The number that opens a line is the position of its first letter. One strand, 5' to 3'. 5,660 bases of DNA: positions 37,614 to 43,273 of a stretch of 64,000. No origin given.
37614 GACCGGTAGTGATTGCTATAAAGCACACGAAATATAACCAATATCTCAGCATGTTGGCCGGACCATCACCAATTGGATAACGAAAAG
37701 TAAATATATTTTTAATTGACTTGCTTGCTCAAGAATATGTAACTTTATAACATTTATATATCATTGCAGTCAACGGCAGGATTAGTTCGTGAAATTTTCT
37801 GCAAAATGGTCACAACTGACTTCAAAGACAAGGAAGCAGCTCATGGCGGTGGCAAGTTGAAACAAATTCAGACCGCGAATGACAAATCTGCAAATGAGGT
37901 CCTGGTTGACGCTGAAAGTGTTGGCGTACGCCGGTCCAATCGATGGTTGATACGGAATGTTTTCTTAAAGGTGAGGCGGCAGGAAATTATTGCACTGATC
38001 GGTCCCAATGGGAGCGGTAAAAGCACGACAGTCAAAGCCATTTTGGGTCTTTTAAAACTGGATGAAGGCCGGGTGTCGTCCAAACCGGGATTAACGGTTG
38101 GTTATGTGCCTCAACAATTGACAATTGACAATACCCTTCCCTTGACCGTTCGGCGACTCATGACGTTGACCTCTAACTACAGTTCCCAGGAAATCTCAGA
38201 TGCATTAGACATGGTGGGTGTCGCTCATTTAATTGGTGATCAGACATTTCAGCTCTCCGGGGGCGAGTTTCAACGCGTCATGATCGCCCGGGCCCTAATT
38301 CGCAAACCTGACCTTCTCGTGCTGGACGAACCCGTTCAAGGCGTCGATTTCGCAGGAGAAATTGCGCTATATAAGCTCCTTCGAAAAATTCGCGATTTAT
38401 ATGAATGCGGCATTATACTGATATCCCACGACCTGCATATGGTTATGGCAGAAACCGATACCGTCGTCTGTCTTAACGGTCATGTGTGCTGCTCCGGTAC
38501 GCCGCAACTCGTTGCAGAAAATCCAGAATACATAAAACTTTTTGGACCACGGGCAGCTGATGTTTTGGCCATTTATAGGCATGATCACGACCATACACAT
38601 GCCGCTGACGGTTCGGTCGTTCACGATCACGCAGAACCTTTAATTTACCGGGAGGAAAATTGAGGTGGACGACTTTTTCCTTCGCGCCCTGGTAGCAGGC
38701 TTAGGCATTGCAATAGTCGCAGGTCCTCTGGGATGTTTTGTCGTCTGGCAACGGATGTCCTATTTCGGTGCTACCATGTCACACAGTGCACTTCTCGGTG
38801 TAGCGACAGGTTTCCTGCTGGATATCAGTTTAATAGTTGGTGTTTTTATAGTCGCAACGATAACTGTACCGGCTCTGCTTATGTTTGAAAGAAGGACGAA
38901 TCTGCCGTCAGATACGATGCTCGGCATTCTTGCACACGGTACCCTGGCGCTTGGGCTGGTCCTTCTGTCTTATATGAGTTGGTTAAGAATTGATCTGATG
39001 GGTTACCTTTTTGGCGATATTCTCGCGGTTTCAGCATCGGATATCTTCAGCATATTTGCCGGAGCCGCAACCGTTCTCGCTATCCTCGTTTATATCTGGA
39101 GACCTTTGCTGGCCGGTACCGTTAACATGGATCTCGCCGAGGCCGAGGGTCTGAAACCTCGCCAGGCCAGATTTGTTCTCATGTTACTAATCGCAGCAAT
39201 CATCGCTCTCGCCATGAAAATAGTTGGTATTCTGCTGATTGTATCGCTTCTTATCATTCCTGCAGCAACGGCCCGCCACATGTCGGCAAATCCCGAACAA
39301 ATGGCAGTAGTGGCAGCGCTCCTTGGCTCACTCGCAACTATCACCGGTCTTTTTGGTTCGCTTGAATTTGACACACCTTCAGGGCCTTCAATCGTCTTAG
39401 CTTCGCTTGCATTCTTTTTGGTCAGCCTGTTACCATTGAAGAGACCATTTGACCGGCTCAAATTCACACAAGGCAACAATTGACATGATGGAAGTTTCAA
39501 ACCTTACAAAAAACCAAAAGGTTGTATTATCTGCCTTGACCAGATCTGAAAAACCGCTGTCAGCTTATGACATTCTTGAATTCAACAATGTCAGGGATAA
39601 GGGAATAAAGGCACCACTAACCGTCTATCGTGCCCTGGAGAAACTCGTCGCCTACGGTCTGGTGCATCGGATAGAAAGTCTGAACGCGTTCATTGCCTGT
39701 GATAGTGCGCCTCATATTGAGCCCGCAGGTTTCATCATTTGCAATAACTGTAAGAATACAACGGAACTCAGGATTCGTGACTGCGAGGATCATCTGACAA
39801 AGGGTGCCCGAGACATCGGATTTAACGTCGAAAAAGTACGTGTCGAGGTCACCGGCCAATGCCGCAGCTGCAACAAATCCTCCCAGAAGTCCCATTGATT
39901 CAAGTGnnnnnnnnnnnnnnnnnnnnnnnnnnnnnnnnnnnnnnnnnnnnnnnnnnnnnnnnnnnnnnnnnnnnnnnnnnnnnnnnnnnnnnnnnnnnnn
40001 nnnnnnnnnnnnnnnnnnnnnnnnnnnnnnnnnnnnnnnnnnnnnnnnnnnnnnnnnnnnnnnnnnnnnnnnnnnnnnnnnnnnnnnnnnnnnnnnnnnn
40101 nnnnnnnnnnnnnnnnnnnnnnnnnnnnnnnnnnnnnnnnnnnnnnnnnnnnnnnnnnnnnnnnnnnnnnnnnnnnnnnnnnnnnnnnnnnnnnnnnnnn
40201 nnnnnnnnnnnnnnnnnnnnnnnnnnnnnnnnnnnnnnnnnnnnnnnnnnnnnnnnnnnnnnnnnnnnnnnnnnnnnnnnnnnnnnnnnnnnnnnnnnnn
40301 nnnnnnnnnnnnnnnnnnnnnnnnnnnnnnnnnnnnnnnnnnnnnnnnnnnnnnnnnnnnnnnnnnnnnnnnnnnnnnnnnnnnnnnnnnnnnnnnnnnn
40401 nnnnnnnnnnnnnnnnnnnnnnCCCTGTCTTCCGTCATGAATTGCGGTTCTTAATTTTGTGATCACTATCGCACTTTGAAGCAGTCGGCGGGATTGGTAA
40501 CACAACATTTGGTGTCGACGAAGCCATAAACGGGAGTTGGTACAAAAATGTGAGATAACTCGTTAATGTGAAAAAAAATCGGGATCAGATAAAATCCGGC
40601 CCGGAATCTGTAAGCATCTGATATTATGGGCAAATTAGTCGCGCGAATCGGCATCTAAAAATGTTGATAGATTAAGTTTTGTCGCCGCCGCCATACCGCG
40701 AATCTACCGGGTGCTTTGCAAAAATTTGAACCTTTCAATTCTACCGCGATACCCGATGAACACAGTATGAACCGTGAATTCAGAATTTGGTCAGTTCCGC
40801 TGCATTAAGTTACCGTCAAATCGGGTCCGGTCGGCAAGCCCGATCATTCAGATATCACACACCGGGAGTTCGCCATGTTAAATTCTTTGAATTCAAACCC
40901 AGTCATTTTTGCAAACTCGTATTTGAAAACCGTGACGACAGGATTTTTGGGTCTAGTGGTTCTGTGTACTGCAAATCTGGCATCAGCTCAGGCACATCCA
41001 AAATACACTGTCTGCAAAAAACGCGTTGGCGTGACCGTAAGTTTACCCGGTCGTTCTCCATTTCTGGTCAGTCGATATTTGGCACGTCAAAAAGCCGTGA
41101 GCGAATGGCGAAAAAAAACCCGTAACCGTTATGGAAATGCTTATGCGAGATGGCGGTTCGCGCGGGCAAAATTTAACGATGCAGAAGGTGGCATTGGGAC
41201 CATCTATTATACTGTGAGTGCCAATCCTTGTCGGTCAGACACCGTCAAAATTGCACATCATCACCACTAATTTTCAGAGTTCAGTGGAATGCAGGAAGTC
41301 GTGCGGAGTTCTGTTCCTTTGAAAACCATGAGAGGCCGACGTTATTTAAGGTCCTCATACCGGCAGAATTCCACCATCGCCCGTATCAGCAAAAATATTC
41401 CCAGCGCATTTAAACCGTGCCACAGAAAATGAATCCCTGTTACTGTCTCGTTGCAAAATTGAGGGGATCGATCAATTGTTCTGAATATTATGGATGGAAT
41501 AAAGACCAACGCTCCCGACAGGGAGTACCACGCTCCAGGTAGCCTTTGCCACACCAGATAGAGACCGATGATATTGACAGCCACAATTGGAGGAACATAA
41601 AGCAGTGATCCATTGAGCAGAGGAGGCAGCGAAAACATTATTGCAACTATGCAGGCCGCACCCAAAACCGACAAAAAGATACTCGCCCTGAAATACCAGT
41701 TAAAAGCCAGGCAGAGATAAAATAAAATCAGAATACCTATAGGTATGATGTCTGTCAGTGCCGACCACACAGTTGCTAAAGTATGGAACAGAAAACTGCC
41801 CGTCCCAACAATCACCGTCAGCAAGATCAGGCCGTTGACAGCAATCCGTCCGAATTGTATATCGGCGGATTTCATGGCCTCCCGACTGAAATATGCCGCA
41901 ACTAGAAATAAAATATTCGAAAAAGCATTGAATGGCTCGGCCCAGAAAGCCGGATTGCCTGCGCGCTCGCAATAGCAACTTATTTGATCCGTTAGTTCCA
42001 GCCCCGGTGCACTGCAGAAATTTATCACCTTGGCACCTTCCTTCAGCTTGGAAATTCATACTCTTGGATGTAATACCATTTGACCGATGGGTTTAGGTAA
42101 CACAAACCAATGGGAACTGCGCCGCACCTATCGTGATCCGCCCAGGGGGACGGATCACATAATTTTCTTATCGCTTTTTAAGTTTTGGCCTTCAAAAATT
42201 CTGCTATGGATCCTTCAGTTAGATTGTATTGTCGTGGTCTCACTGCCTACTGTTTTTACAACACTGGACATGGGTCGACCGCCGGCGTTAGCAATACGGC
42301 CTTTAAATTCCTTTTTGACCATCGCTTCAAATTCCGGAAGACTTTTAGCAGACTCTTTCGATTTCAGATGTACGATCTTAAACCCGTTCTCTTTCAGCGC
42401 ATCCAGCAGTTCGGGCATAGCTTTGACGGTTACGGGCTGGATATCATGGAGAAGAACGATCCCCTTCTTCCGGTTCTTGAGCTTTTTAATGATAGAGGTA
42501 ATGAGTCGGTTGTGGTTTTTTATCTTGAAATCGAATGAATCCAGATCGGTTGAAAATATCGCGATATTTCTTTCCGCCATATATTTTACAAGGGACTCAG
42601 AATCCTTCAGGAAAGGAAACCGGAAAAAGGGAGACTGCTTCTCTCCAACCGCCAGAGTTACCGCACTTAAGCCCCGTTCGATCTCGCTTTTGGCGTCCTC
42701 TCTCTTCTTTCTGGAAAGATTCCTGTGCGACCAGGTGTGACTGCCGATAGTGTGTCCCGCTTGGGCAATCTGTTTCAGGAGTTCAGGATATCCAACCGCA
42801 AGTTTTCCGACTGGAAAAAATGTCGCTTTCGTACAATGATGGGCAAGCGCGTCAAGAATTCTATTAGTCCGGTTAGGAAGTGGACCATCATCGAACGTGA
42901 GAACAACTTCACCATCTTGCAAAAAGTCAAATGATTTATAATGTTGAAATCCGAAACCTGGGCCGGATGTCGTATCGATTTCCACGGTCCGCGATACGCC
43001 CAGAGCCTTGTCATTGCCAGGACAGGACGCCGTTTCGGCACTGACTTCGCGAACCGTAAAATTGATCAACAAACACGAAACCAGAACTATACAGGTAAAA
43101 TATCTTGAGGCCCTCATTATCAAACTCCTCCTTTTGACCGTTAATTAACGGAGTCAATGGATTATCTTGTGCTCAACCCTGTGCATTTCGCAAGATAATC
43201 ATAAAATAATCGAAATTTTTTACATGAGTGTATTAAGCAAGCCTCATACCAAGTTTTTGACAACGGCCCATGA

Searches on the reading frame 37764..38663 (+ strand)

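Call 35: search_protein_families(library=pfam, proteins=[window:37764-38663:+])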
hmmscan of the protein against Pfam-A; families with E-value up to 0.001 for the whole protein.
window:37764-38663:+ (299 aa): 6 families
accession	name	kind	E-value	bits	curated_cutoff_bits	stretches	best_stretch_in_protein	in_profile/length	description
PF00005.33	ABC_tran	-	2.1e-27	96.8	25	1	64-191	2-136/137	ABC transporter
PF13304.12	AAA_21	-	2.8e-08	34.6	27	1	75-98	1-24/304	AAA domain, putative AbiEii toxin, Type IV TA system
PF02463.25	SMC_N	-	1.1e-05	25.4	40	0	73-96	24-47/220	RecF/RecN/SMC N terminal domain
PF13401.12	AAA_22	-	1.9e-05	25.4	27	1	72-220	4-121/130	AAA domain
PF13555.12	AAA_29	-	9.4e-05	22.5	27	1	68-97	17-46/61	P-loop containing region of AAA domain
PF13191.12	AAA_16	-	0.00038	21.4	32.6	1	62-208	11-158/167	AAA ATPase domain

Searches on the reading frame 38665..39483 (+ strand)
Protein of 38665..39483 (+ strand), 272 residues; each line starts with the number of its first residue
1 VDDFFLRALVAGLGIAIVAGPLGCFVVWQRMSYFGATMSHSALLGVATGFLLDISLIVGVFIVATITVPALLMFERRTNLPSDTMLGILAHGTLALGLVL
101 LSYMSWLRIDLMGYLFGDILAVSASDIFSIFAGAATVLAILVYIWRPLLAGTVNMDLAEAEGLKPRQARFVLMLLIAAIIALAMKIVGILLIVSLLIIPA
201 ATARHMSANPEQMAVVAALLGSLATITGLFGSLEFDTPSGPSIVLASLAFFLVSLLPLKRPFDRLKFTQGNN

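Call 35: search_protein_families(library=pfam, proteins=[window:38665-39483:+])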
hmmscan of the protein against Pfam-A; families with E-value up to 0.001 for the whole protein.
window:38665-39483:+ (272 aa): 2 families
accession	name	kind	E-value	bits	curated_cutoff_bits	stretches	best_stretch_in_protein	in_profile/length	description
PF00950.22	ABC-3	-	8.7e-72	242.2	20.1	1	1-255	1-255/258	ABC 3 transport family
PF01032.23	FecCD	-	7.1e-06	25.7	26.5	1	40-227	81-277/311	FecCD transport family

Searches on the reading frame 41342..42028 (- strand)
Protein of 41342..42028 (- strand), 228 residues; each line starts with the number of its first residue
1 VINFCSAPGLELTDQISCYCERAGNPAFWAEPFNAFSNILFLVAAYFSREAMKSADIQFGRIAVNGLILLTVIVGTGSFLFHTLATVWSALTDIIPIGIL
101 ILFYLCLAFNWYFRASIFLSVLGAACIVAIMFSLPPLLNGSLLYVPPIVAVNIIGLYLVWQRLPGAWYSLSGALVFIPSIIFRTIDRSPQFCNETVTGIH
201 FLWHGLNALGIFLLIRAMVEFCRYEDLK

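Call 34: search_protein_families(library=pfam, proteins=[window:41342-42028:-])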
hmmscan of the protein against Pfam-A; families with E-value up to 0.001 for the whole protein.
window:41342-42028:- (228 aa): 1 family
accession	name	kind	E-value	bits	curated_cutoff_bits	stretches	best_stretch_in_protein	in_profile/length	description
PF05875.18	Ceramidase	-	3.7e-07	30.2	32.5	1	28-213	19-225/259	Ceramidase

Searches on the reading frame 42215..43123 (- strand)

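Call 34: search_protein_families(library=pfam, proteins=[window:42215-43123:-])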
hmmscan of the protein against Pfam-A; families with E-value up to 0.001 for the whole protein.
window:42215-43123:- (302 aa): 1 family
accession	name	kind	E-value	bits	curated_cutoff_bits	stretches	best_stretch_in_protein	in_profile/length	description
PF01522.26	Polysacc_deac_1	-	2e-32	112.2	23.1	1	71-184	7-118/124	Polysaccharide deacetylase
